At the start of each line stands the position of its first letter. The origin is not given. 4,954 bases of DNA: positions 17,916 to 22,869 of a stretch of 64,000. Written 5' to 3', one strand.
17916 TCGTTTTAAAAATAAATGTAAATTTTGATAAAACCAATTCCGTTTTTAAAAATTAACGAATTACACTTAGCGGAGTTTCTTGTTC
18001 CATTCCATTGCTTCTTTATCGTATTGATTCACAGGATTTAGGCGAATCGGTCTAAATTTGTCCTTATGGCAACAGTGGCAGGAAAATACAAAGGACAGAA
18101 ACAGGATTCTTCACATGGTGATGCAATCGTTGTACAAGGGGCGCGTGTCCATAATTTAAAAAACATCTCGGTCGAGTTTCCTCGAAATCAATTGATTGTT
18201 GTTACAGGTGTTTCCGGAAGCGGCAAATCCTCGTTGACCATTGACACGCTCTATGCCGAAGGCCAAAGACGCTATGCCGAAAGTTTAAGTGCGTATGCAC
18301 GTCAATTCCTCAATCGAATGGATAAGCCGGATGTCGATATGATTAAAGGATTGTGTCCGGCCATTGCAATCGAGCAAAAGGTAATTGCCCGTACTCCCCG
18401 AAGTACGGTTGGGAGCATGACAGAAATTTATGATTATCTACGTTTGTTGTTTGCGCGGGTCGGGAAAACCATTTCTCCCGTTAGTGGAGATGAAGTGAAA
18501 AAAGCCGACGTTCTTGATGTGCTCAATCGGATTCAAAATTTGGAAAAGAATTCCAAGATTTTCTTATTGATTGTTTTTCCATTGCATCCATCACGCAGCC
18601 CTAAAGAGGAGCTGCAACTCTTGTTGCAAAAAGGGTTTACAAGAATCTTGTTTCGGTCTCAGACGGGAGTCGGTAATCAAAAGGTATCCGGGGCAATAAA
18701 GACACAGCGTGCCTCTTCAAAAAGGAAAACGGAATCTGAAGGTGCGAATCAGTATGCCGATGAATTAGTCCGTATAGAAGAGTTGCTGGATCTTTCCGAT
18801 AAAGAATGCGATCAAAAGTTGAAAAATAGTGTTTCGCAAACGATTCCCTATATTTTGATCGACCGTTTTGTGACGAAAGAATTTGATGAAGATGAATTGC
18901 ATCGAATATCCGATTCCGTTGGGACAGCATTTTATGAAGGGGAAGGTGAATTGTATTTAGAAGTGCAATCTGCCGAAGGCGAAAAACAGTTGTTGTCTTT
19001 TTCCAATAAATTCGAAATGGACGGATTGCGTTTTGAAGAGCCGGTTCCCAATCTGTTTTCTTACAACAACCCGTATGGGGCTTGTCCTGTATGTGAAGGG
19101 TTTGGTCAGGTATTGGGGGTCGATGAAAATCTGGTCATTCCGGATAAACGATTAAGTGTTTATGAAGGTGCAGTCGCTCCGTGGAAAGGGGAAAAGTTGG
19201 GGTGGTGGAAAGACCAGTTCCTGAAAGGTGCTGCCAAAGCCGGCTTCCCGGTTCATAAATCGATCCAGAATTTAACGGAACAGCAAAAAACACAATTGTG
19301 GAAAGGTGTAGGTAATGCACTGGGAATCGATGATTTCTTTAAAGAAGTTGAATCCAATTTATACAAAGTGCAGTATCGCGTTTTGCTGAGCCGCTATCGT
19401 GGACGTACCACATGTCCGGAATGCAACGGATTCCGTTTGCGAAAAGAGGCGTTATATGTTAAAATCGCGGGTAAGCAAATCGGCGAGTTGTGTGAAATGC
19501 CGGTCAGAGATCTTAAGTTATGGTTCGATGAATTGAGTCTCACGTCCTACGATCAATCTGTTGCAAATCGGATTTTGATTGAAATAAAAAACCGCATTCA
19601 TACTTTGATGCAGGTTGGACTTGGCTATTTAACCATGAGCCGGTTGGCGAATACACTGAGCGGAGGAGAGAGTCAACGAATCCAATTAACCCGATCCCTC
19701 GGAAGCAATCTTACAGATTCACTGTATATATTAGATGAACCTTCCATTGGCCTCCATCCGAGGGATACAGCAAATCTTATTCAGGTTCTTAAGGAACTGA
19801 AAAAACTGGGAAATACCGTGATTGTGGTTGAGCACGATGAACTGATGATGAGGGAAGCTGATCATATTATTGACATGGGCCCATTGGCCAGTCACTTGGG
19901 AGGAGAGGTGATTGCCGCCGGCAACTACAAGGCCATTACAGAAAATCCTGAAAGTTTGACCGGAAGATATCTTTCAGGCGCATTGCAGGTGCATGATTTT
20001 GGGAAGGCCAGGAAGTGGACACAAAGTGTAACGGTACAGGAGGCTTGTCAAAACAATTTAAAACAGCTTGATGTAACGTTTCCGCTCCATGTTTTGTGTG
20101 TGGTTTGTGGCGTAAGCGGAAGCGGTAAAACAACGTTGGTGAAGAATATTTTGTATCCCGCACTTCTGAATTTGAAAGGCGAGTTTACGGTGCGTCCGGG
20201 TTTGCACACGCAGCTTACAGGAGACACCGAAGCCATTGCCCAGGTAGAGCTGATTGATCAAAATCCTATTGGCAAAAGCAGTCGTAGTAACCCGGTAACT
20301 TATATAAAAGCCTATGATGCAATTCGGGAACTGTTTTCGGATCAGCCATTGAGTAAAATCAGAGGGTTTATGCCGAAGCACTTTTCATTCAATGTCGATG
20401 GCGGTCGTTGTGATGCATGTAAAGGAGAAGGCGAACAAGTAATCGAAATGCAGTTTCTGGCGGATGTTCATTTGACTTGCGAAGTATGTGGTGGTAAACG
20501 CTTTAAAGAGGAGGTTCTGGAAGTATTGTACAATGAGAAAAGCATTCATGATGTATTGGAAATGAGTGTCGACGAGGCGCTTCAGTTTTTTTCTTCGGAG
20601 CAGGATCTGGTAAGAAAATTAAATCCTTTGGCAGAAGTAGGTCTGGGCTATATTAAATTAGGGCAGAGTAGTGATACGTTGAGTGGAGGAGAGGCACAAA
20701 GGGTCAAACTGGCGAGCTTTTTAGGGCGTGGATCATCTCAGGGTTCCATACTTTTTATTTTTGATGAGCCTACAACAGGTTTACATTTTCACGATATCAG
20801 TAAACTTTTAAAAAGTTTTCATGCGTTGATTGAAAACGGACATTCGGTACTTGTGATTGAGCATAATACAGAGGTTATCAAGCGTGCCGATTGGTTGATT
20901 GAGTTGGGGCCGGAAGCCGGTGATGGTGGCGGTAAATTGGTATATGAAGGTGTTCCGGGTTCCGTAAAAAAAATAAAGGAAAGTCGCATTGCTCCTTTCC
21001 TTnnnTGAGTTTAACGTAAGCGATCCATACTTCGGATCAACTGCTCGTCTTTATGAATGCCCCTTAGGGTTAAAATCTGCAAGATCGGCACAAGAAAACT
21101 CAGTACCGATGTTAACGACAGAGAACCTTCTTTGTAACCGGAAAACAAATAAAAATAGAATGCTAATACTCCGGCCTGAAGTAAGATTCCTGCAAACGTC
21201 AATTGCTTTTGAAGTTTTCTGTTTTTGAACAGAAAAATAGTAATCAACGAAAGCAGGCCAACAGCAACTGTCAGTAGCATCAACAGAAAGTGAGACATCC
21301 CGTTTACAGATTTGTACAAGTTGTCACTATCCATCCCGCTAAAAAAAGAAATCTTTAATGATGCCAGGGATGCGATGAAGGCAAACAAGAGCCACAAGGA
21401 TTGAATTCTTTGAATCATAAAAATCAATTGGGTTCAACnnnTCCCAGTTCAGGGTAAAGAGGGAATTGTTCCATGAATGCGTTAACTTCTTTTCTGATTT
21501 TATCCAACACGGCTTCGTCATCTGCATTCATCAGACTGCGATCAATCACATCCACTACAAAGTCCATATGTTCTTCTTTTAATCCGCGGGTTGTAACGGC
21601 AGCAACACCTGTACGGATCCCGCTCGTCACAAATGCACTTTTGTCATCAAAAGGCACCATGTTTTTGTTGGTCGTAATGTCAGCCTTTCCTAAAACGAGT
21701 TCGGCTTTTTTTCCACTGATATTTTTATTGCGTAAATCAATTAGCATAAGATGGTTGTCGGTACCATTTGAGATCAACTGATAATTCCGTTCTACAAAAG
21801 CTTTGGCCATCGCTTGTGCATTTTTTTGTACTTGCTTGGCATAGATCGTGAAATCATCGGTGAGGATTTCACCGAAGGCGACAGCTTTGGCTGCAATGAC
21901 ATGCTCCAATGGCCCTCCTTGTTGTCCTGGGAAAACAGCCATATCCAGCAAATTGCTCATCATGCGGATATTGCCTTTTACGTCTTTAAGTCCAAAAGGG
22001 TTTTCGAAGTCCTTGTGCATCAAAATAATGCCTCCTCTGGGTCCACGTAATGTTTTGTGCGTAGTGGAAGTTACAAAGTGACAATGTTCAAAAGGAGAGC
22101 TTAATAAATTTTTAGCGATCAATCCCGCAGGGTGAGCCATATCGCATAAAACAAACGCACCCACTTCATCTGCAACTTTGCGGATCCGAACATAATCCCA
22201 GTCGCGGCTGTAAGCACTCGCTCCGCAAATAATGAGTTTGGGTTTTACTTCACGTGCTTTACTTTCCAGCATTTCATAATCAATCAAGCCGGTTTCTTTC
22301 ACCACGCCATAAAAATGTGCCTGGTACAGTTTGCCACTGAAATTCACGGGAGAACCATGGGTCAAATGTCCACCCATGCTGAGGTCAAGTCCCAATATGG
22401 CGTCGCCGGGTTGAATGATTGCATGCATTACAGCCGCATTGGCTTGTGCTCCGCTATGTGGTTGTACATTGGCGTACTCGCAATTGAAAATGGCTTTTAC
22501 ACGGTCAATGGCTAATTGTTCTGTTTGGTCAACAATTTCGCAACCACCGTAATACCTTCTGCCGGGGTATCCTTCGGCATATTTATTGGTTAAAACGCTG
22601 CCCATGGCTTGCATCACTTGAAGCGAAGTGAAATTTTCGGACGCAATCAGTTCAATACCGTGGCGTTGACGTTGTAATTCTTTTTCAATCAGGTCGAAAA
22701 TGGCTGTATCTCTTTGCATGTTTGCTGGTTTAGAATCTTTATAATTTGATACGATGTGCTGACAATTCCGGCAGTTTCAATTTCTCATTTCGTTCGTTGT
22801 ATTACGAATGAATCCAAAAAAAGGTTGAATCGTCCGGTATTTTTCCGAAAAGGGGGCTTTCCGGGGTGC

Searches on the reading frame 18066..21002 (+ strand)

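Call 82: search_protein_families(library=pfam, proteins=[window:18066-21002:+], max_evalue=0.00001)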
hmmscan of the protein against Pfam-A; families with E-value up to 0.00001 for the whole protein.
window:18066-21002:+ (979 aa): 9 families
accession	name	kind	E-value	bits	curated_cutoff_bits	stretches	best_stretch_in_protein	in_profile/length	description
PF00005.33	ABC_tran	-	1.9e-19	71.1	25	0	830-904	71-137/137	ABC transporter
PF02463.25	SMC_N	-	9e-15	55.1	40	1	22-604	6-211/220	RecF/RecN/SMC N terminal domain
PF17755.6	UvrA_DNA-bind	-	1.7e-12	48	23.2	1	353-417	1-65/110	UvrA DNA-binding domain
PF13191.12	AAA_16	-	1e-07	33.1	32.6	0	40-167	23-135/167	AAA ATPase domain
PF13304.12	AAA_21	-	9.8e-07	29.5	27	0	539-591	246-299/304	AAA domain, putative AbiEii toxin, Type IV TA system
PF20703.3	nSTAND1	-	2.4e-06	27.9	27.1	0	31-59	23-51/379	Novel STAND NTPase 1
PF17760.6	UvrA_inter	-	4.2e-06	27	23.3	0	240-300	54-107/109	UvrA interaction domain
PF13401.12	AAA_22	-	4.3e-06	27.5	27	0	677-696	7-26/130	AAA domain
PF13555.12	AAA_29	-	5.9e-06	26.4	27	0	35-58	16-39/61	P-loop containing region of AAA domain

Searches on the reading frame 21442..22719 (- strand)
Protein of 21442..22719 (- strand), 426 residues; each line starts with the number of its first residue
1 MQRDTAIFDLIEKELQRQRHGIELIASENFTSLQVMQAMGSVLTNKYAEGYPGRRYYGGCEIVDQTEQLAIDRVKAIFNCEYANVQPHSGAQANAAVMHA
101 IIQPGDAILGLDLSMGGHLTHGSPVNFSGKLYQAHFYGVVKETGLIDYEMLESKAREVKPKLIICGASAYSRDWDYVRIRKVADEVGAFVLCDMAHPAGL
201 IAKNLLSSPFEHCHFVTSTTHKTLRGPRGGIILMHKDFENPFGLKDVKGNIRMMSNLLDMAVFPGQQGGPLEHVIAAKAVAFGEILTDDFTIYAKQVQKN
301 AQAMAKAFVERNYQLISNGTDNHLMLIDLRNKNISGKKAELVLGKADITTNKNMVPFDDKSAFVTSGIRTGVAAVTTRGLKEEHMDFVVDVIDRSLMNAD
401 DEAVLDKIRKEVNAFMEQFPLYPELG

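Call 82: search_protein_families(library=pfam, proteins=[window:21442-22719:-], max_evalue=0.00001)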
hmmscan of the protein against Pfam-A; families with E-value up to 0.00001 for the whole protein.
window:21442-22719:- (426 aa): 1 family
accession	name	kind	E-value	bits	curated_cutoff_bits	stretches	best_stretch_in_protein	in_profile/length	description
PF00464.25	SHMT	-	2.4e-167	557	27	1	2-392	3-399/399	Serine hydroxymethyltransferase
